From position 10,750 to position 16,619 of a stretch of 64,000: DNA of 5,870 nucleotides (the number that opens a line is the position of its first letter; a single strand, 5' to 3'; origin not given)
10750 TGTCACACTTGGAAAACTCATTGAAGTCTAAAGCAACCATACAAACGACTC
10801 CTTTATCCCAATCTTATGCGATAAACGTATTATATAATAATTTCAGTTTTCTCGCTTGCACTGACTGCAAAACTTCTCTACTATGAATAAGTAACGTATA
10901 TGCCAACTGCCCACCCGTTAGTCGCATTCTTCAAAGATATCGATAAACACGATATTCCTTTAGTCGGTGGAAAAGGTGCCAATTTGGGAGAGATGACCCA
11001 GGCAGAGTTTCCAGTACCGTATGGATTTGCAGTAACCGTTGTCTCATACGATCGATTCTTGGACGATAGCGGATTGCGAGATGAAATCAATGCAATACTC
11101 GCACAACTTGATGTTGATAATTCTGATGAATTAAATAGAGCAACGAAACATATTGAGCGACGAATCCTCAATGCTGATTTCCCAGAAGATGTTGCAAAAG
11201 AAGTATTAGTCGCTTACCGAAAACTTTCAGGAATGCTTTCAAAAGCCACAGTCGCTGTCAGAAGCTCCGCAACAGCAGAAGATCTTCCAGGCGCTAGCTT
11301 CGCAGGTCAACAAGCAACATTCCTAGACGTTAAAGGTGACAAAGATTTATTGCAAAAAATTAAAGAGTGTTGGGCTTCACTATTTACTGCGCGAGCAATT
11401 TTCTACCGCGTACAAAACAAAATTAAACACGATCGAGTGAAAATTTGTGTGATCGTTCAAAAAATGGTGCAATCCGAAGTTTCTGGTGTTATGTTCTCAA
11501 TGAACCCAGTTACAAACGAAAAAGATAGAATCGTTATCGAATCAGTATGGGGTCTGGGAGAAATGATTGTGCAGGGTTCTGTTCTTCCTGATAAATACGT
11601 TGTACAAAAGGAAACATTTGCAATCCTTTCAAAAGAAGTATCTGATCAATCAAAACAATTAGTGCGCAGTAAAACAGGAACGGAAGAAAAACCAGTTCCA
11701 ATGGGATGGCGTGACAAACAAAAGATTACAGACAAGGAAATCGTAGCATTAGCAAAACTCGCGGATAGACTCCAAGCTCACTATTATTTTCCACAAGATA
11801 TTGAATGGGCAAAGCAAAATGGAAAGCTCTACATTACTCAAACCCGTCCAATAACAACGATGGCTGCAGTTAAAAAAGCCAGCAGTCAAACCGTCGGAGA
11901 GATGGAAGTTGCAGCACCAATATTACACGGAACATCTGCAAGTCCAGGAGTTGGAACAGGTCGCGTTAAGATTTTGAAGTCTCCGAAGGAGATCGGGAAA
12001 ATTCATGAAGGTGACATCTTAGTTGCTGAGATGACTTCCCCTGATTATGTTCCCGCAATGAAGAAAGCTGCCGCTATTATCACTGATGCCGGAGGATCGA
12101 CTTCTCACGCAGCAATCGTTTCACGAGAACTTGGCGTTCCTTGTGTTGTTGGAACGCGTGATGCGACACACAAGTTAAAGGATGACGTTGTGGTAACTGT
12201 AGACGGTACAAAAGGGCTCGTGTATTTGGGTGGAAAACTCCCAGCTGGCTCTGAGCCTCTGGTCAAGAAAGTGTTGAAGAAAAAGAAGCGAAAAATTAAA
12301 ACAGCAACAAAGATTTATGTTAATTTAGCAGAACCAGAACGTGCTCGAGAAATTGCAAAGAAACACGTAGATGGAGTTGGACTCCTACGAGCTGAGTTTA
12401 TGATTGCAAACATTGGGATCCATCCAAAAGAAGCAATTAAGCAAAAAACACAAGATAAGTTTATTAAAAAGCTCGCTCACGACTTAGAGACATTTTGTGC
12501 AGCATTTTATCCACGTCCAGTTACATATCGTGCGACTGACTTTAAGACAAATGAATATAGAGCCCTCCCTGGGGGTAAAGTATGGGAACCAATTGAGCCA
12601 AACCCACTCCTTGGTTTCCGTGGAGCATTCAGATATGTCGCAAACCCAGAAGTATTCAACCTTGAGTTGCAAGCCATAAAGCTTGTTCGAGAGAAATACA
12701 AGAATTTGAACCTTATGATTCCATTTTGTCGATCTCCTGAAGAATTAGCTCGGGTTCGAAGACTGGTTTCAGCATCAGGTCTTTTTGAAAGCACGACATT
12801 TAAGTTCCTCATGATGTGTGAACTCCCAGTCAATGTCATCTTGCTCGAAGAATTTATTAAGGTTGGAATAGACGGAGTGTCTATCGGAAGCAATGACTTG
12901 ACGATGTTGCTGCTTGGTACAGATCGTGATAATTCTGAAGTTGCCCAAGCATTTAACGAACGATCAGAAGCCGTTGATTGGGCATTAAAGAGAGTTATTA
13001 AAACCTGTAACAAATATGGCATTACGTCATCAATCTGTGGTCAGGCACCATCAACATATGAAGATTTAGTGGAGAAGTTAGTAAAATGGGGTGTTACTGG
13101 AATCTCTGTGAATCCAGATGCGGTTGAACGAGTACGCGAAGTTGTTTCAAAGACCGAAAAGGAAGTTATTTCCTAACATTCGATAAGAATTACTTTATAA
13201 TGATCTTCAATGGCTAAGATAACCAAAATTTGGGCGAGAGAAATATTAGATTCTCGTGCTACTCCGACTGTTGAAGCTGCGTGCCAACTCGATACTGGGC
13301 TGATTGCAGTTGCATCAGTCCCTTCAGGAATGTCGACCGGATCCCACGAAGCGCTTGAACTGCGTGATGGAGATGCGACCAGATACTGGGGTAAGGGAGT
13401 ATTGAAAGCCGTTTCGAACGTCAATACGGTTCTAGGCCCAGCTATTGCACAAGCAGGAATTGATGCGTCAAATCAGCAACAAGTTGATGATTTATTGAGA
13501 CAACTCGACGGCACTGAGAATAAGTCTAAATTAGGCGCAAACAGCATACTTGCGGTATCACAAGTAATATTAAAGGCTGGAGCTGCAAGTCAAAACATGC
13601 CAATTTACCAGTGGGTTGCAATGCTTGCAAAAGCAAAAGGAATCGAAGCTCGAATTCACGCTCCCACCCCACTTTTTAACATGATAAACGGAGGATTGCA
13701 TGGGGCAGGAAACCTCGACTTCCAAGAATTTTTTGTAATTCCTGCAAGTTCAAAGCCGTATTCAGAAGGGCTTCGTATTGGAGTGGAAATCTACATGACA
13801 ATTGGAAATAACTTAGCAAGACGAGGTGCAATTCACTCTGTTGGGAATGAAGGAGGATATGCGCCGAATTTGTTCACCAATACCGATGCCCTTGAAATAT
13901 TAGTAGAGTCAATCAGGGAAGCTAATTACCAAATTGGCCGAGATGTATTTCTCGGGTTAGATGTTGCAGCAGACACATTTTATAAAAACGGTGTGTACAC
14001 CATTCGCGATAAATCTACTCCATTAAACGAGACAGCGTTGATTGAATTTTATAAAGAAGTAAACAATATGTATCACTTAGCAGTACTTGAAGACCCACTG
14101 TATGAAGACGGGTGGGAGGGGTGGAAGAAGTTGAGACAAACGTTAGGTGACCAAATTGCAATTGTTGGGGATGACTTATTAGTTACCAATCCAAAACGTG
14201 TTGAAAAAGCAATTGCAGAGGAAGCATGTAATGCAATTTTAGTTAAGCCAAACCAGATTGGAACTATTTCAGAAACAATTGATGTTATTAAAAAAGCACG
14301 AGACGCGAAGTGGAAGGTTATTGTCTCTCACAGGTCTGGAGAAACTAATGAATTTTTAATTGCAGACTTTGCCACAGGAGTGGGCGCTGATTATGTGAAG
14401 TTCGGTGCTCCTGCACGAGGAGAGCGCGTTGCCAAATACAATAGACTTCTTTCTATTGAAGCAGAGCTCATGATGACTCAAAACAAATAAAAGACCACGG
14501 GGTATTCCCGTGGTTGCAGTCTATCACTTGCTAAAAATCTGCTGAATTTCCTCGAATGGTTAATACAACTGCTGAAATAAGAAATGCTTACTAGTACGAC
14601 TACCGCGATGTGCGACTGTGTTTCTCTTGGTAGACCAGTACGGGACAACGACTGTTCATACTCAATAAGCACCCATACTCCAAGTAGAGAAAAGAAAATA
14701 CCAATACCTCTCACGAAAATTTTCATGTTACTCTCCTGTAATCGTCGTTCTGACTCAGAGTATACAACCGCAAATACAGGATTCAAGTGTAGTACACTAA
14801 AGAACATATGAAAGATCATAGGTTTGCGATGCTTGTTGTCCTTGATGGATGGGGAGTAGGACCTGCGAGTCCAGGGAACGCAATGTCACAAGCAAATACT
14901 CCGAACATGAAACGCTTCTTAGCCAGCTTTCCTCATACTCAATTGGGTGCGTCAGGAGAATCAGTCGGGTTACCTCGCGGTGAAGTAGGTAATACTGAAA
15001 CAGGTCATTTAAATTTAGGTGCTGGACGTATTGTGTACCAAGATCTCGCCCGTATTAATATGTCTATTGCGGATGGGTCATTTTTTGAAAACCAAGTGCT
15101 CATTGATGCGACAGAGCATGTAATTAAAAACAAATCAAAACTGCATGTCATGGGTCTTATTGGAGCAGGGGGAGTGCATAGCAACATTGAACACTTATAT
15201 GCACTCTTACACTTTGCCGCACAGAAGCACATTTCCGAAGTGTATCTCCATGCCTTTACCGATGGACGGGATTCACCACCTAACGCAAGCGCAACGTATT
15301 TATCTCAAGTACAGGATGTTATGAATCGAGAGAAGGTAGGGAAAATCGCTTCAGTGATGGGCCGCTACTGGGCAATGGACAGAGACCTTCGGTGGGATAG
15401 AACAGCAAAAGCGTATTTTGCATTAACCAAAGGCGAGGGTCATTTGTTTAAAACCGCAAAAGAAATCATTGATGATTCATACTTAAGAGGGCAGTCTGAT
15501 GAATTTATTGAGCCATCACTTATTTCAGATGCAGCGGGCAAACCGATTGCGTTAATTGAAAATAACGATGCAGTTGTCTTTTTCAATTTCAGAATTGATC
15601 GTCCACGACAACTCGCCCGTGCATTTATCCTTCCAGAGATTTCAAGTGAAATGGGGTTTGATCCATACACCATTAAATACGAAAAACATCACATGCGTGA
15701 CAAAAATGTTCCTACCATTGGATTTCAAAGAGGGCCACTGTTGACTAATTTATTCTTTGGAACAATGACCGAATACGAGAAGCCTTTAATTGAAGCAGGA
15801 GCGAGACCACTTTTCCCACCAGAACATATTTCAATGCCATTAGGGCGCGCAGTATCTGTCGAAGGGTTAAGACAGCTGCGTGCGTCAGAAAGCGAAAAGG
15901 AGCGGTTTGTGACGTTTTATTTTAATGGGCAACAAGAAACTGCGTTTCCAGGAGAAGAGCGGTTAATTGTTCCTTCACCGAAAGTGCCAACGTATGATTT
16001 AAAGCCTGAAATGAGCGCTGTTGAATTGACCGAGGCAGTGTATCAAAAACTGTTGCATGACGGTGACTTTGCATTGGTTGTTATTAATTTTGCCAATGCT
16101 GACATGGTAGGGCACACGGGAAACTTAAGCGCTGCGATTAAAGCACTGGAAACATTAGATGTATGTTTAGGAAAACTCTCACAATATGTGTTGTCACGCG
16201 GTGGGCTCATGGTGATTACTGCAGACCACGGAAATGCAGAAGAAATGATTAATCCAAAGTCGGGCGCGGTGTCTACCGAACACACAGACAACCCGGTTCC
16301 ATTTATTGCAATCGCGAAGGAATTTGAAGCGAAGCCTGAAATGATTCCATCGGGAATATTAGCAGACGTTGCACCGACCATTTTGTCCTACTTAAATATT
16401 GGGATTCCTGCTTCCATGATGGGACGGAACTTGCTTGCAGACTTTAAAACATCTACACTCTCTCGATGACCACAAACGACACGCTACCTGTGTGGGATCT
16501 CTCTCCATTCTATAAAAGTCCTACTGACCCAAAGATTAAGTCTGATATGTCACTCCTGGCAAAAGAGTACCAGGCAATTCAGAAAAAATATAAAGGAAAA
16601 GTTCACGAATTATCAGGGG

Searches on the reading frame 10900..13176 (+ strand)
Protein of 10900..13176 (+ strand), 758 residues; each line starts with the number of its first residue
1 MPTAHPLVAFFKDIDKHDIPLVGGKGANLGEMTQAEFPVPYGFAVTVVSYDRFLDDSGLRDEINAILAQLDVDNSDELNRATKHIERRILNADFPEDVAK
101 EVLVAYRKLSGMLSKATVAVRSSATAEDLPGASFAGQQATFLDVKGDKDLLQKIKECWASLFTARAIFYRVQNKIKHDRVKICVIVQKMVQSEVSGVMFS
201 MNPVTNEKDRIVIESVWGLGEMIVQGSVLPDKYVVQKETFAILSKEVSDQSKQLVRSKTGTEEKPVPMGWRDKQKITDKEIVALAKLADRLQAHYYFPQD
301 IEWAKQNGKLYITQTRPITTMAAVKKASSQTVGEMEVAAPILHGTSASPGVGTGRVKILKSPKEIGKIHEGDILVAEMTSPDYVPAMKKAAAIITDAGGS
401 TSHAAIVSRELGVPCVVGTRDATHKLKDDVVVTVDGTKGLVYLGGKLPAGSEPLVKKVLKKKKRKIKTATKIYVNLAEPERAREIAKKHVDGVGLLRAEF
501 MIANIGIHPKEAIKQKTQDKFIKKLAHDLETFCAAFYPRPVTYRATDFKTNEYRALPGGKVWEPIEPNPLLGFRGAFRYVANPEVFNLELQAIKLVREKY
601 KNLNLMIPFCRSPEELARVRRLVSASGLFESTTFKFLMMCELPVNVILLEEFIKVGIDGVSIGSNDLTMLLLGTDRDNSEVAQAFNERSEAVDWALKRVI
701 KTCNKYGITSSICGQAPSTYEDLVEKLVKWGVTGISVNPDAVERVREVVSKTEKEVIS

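Call 45: search_protein_families(library=ncbifam, proteins=[window:10900-13176:+], max_evalue=1e-10)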
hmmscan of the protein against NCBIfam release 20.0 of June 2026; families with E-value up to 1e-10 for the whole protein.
window:10900-13176:+ (758 aa): 26 families (the best 25 are shown)
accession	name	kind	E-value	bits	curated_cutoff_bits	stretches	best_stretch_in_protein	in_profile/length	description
NF005057.0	PRK06464.1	equivalog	8.2e-281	933.6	598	1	6-757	5-793/798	phosphoenolpyruvate synthase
TIGR01418.1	PEP_synth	equivalog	5.4e-268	891.4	739.75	1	7-754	1-784/784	pyruvate, water dikinase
NF004878.0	PRK06241.1-3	subfamily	6.1e-126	421.7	945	2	8-328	5-321/891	phosphoenolpyruvate synthase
NF004877.0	PRK06241.1-2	subfamily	6.1e-108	362.3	866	2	7-328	4-322/869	phosphoenolpyruvate synthase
NF041857.1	RIF_Ptrans_rph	equivalog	1.1e-103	348.3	999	2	8-330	3-322/864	rifamycin-inactivating phosphotransferase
NF004879.0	PRK06241.1-4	equivalog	6e-101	339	976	2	7-329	4-323/868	phosphoenolpyruvate synthase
NF004881.0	PRK06241.2-2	equivalog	2.4e-98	330.5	883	2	13-336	10-322/898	phosphoenolpyruvate synthase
NF052631.1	prodigiosin_PigC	equivalog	2.5e-93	313.5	1300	2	18-326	12-305/883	prodigiosin ligase PigC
NF052632.1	undecylprod_RedH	equivalog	6.2e-93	312.3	1350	2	15-330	10-304/880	undecylprodigiosin ligase RedH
NF004880.0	PRK06241.2-1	equivalog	1.2e-73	248.4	972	2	12-324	8-286/837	phosphoenolpyruvate synthase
NF000283.1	RPH_KJ151292.1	equivalog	1.3e-73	248.6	1700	2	7-326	5-321/865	rifamycin-inactivating phosphotransferase Rph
NF004883.0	PRK06241.2-4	equivalog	5.3e-69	233.3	1063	2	22-328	32-337/928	phosphoenolpyruvate synthase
TIGR01828.1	pyru_phos_dikin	equivalog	1.6e-47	162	843.45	1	337-504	383-563/865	pyruvate, phosphate dikinase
NF004882.0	PRK06241.2-3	equivalog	2.6e-45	154.9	850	2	18-323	8-281/827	phosphoenolpyruvate synthase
TIGR01417.1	PTS_I_fam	equivalog_domain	1.1e-41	142.9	341.7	1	364-755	147-542/565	phosphoenolpyruvate--protein phosphotransferase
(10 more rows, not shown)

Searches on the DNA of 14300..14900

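Call 72: search_with_rna_model(model_id=R1, source=window, start=14300, end=14900, max_evalue=10, show_alignments=1, filters=off)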
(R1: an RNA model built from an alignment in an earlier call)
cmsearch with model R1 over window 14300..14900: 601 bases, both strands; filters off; matches with E-value up to 10: 5.
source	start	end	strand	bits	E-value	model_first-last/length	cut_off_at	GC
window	14491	14583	-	21.7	1.9e-05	1-111/111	no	0.41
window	14494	14511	+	4.6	0.21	89-105/111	no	0.61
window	14738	14837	+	1.4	1.2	1-111/111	no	0.38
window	14682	14822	-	0.4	2.1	1-111/111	no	0.35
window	14399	14443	-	-1.2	4.9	1-111/111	no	0.53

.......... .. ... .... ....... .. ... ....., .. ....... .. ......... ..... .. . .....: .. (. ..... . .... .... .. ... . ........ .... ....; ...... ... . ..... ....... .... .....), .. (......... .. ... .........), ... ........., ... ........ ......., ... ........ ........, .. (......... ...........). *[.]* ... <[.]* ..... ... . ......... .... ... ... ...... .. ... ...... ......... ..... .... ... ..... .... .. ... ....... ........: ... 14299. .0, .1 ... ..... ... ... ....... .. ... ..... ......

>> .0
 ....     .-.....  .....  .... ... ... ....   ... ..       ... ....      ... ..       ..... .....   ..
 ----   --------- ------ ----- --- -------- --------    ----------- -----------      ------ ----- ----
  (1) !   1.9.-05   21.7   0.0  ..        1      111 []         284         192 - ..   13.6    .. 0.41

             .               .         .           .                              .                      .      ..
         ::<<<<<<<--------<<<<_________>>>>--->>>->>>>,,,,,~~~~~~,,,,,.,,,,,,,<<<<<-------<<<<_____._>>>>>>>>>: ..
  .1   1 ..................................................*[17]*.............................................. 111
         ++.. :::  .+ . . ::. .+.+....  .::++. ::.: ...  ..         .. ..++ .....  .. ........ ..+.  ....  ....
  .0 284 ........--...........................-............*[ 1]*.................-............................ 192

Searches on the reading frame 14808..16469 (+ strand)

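Call 45: search_protein_families(library=ncbifam, proteins=[window:14808-16469:+], max_evalue=1e-10)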
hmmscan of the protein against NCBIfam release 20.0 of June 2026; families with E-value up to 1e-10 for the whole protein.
window:14808-16469:+ (553 aa): 3 families
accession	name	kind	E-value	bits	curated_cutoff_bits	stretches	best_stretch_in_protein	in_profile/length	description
TIGR01307.1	pgm_bpd_ind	equivalog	1.8e-174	581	330.65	1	8-543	4-504/504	2,3-bisphosphoglycerate-independent phosphoglycerate mutase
NF003897.0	PRK05434.1-5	equivalog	4.1e-149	497.3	862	2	7-278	8-279/514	2,3-bisphosphoglycerate-independent phosphoglycerate mutase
NF003766.0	PRK05362.1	equivalog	7.2e-13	48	256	1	404-543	263-392/396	phosphopentomutase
